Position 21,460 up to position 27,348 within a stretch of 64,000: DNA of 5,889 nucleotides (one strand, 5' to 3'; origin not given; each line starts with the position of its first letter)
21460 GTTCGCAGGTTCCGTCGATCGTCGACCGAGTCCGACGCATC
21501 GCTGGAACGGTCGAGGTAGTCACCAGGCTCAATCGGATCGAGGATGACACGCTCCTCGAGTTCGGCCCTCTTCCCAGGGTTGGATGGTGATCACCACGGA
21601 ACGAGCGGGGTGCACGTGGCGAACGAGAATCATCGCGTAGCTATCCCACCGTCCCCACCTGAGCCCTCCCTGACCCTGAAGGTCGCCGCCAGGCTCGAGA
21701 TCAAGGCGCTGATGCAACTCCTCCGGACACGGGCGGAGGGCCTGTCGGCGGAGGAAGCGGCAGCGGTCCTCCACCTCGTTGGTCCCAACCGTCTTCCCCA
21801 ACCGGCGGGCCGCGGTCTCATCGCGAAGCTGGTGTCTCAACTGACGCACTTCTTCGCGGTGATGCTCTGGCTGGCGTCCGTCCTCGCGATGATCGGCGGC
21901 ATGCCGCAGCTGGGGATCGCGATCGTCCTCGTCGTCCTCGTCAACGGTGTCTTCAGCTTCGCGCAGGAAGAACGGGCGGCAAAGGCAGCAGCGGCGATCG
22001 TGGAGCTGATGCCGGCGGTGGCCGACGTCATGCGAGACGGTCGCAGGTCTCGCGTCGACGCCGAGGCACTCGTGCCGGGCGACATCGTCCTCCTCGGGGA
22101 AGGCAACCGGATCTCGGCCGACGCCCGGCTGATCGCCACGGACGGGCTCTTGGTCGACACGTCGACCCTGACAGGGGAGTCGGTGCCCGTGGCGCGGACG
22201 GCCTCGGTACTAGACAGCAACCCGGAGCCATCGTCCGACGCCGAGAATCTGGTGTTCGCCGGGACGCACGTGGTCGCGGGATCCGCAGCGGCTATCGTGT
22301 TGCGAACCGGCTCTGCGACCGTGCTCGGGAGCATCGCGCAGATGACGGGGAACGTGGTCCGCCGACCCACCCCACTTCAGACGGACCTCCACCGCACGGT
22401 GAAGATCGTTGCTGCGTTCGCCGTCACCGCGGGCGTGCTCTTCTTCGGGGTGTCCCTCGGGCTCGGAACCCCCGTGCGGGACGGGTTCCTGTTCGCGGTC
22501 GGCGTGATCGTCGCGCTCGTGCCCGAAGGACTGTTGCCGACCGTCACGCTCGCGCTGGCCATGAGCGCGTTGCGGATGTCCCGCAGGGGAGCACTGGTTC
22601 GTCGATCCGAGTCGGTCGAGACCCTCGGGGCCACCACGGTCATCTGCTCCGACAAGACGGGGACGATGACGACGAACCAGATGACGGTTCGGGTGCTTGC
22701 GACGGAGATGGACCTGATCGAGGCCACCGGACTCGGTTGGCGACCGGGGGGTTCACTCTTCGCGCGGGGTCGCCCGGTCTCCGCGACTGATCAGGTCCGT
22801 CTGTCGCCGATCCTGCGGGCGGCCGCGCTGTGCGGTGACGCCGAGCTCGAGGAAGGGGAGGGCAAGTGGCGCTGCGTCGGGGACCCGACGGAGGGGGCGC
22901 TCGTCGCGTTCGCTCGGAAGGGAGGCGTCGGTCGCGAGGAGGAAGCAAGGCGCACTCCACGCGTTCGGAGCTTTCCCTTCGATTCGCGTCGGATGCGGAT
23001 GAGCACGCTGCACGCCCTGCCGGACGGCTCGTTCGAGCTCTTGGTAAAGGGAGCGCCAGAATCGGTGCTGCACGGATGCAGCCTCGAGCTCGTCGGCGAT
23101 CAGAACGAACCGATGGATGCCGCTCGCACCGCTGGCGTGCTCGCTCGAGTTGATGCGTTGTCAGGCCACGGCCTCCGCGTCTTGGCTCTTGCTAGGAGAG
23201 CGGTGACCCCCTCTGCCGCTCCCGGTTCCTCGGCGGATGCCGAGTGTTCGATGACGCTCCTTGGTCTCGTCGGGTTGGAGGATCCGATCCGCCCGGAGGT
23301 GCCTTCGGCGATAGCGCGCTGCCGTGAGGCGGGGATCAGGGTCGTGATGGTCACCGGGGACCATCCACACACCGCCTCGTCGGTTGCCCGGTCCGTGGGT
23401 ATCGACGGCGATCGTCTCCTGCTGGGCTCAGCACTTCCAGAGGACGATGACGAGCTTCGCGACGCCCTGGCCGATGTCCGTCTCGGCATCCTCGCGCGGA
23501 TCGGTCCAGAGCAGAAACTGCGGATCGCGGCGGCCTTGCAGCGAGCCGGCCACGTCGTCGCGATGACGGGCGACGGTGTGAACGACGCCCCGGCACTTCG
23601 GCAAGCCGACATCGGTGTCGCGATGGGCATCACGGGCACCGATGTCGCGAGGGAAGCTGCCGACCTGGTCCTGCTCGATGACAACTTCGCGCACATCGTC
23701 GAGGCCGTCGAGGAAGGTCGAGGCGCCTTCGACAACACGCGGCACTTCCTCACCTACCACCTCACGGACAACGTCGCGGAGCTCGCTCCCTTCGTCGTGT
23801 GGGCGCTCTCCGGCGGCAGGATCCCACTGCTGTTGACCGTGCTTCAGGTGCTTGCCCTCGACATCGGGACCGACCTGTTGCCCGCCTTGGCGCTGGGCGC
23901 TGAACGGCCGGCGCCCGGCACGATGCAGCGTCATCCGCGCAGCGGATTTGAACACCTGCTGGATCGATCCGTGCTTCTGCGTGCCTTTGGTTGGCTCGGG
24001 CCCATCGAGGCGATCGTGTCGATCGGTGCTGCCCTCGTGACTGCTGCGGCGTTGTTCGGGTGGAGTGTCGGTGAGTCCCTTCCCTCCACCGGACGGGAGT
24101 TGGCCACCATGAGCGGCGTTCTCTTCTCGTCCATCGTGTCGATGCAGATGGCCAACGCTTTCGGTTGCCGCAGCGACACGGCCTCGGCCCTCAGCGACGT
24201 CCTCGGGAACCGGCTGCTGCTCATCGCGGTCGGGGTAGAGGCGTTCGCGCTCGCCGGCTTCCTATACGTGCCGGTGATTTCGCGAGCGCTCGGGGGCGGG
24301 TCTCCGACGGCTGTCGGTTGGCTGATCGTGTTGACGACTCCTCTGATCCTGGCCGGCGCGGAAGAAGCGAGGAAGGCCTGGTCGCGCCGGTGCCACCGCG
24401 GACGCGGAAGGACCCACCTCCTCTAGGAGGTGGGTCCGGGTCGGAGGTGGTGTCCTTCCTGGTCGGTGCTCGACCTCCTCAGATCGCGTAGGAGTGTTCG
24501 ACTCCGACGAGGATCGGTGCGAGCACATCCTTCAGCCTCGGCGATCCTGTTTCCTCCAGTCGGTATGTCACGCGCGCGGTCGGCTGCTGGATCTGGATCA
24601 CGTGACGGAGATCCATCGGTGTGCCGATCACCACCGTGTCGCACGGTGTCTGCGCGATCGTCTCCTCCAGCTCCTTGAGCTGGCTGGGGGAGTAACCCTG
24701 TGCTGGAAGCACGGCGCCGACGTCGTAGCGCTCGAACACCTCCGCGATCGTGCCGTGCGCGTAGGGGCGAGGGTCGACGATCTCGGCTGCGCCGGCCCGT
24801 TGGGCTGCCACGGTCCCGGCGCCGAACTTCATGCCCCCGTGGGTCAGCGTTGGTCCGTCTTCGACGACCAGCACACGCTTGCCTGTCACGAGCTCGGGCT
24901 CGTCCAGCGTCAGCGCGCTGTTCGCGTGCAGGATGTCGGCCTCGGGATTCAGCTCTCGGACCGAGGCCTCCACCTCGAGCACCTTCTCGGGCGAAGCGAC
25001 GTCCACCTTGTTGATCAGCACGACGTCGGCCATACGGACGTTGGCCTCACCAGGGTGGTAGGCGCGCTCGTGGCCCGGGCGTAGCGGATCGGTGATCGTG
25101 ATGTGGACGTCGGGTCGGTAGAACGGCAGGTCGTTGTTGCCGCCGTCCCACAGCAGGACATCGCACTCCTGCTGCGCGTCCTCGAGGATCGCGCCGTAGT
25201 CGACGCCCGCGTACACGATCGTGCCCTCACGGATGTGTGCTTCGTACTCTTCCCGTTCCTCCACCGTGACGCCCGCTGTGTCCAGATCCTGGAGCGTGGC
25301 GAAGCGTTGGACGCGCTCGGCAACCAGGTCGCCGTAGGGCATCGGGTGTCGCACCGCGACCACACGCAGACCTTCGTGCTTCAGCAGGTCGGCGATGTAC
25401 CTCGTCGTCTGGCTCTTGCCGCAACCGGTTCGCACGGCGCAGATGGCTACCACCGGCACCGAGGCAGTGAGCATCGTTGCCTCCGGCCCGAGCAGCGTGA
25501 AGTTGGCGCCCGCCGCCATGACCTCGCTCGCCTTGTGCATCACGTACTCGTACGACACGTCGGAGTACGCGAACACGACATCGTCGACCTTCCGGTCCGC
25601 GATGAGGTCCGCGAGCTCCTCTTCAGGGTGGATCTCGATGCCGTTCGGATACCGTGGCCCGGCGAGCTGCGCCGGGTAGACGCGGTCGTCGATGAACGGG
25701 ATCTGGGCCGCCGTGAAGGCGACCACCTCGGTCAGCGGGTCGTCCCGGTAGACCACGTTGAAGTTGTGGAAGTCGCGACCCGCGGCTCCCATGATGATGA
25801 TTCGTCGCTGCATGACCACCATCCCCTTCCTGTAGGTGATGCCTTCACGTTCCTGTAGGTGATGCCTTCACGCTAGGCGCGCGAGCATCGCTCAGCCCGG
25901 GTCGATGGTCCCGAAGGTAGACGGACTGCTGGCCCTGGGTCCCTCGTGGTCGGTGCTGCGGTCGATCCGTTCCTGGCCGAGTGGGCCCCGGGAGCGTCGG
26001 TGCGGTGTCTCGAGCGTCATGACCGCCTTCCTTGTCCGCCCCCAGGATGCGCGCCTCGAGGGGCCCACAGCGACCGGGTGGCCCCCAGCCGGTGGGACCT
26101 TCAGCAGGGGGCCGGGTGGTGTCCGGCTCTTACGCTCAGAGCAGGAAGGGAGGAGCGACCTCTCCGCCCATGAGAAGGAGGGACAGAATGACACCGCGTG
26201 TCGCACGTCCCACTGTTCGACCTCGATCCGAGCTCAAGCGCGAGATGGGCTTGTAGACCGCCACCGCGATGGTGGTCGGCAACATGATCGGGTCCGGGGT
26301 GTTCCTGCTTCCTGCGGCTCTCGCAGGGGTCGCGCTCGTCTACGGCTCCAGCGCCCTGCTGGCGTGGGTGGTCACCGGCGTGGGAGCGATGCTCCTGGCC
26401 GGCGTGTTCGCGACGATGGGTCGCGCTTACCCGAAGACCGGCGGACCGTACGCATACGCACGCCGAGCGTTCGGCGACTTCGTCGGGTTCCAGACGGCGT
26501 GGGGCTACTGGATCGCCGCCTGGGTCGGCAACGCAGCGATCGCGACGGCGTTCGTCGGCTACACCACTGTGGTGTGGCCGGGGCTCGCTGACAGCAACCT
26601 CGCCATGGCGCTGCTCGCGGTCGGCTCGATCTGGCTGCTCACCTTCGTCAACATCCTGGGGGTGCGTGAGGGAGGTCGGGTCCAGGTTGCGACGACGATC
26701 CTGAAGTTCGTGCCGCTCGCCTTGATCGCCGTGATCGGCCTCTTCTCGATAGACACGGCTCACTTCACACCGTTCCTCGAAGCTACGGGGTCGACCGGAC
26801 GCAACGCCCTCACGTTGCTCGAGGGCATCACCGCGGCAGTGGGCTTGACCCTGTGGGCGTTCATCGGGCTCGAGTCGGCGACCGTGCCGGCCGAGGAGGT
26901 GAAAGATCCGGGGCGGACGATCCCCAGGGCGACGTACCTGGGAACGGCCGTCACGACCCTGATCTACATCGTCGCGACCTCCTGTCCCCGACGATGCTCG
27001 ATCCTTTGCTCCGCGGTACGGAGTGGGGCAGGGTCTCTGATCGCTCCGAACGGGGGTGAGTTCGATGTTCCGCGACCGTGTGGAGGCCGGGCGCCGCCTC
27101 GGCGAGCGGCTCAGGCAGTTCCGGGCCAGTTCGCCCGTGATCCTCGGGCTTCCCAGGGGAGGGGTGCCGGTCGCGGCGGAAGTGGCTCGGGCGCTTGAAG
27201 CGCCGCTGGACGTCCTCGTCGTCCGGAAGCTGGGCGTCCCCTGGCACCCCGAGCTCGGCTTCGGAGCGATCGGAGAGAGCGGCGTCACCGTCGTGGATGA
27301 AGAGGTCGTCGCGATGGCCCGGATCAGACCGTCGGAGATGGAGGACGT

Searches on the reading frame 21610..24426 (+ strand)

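Call 17: search_protein_families(library=pfam, proteins=[window:21610-24426:+], max_evalue=0.01)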
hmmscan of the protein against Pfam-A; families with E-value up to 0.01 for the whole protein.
window:21610-24426:+ (938 aa): 7 families
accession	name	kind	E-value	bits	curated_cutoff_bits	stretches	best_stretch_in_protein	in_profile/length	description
PF00122.25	E1-E2_ATPase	-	9.2e-44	149.6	28.1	1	133-326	2-181/181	E1-E2 ATPase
PF00689.26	Cation_ATPase_C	-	4.2e-32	111.8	27.3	1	739-923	1-174/175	Cation transporting ATPase, C-terminus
PF13246.12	Cation_ATPase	-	6.9e-20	71.3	21.7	1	406-491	1-89/91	Cation transport ATPase (P-type)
PF00702.32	Hydrolase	-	1.1e-17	65.6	26.4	1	545-667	85-191/191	haloacid dehalogenase-like hydrolase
PF00690.31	Cation_ATPase_N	-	1.8e-11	44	20.4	1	29-92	4-68/69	Cation transporter/ATPase, N-terminus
PF08282.18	Hydrolase_3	-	2.9e-06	27.6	20.9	0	642-692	198-247/255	haloacid dehalogenase-like hydrolase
PF12710.13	HAD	-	5.9e-06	27.3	27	1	560-664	86-189/189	haloacid dehalogenase-like hydrolase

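Call 32: search_protein_families(library=ncbifam, proteins=[window:21610-24426:+], max_evalue=0.001)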
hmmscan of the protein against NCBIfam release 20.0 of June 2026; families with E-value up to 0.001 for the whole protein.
window:21610-24426:+ (938 aa): 25 families
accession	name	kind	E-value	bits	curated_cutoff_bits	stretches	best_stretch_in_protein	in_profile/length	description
TIGR01106.1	ATPase-IIC_X-K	subfamily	2.9e-162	541.8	946.1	2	29-598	20-607/997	Na,H/K antiporter P-type ATPase subunit alpha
TIGR01522.1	ATPase-IIA2_Ca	equivalog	1.7e-145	486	798.3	1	36-927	14-852/854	calcium-transporting P-type ATPase, PMR1-type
TIGR01116.1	ATPase-IIA1_Ca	equivalog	5.4e-144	481.2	703.4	1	86-926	13-799/799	calcium-translocating P-type ATPase, SERCA-type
TIGR01523.1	ATPase-IID_K-Na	equivalog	4.5e-121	405.2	645.05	3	395-795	427-842/997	potassium/sodium efflux P-type ATPase, fungal-type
TIGR01517.1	ATPase-IIB_Ca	equivalog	2.6e-113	380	507.05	2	404-789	395-766/882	calcium-translocating P-type ATPase, PMCA-type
TIGR01524.1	ATPase-IIIB_Mg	equivalog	5.8e-106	355.3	610.75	2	27-360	16-354/867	magnesium-translocating P-type ATPase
TIGR01647.1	ATPase-IIIA_H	equivalog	2.5e-102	343.4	615.5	2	44-361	1-305/755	plasma-membrane proton-efflux P-type ATPase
NF011702.0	PRK15122.1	subfamily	5.9e-90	302.5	975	2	431-729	427-722/907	magnesium-translocating P-type ATPase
TIGR01494.1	ATPase_P-type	subfamily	1.6e-87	293.9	62.3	3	105-366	2-235/478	HAD-IC family P-type ATPase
TIGR01525.1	ATPase-IB_hvy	subfamily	3.6e-69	234.1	346.25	3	85-362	4-268/560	heavy metal translocating P-type ATPase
TIGR01657.1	P-ATPase-V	hypoth_equivalog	7.4e-67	225.7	618.25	2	39-598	134-697/1055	ATP13A2 family polyamine export P-type ATPase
TIGR01512.1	ATPase-IB2_Cd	subfamily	2.8e-54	184.7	313.5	3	85-364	4-256/494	cadmium family heavy metal-translocating P-type ATPase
TIGR01511.1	ATPase-IB1_Cu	subfamily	3.3e-48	164.9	397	3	614-724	396-503/542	copper-translocating P-type ATPase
NF008262.1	PRK11033.1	equivalog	2.5e-39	135.3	1005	3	89-363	185-446/731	zinc/cadmium/mercury/lead-transporting ATPase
TIGR01497.1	kdpB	equivalog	5.3e-37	127.2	527.9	3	627-725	488-585/675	potassium-transporting ATPase subunit KdpB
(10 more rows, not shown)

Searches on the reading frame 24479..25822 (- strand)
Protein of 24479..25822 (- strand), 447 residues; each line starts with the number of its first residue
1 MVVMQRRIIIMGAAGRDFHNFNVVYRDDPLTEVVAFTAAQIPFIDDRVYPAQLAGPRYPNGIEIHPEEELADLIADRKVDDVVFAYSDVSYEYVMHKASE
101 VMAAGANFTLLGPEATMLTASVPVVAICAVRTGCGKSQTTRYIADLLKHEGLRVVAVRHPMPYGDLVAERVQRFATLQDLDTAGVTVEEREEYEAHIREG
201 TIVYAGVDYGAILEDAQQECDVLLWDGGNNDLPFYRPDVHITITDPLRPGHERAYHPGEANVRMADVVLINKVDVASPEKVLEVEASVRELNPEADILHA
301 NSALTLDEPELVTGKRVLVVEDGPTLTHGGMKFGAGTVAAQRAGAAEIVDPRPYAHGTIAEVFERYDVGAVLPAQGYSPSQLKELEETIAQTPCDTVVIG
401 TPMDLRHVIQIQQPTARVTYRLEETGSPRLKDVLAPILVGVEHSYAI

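Call 17: search_protein_families(library=pfam, proteins=[window:24479-25822:-], max_evalue=0.01)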
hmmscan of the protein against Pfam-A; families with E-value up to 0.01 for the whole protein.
window:24479-25822:- (447 aa): 1 family
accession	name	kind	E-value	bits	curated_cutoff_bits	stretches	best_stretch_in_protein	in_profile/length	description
PF02492.25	cobW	-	8.9e-05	22.6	20.7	1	238-298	116-179/180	CobW/HypB/UreG, nucleotide-binding domain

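Call 32: search_protein_families(library=ncbifam, proteins=[window:24479-25822:-], max_evalue=0.001)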
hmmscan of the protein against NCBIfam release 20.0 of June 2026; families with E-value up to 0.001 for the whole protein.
window:24479-25822:- (447 aa): 1 family
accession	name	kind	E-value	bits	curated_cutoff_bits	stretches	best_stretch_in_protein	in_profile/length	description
NF038288.1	chaper_GTP_ZigA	equivalog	0.00011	21.2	600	1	262-302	171-211/390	zinc metallochaperone GTPase ZigA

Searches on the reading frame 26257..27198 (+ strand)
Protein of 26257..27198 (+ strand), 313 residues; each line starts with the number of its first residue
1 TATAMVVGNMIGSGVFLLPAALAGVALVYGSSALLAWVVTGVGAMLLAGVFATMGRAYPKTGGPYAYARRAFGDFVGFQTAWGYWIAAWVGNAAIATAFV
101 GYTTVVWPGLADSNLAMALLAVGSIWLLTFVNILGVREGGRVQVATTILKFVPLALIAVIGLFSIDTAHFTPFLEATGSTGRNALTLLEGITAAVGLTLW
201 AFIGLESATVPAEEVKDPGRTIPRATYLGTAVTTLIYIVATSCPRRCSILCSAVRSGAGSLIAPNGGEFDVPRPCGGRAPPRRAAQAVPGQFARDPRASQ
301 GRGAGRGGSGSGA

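Call 17: search_protein_families(library=pfam, proteins=[window:26257-27198:+], max_evalue=0.01)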
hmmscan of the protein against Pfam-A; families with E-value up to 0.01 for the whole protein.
window:26257-27198:+ (313 aa): 2 families
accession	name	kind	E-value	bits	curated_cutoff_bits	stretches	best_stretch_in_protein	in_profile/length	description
PF13520.12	AA_permease_2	-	8.7e-37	127.5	27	1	1-240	5-237/427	Amino acid permease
PF00324.27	AA_permease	-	2.5e-24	86.3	24.6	1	5-241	5-244/470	Amino acid permease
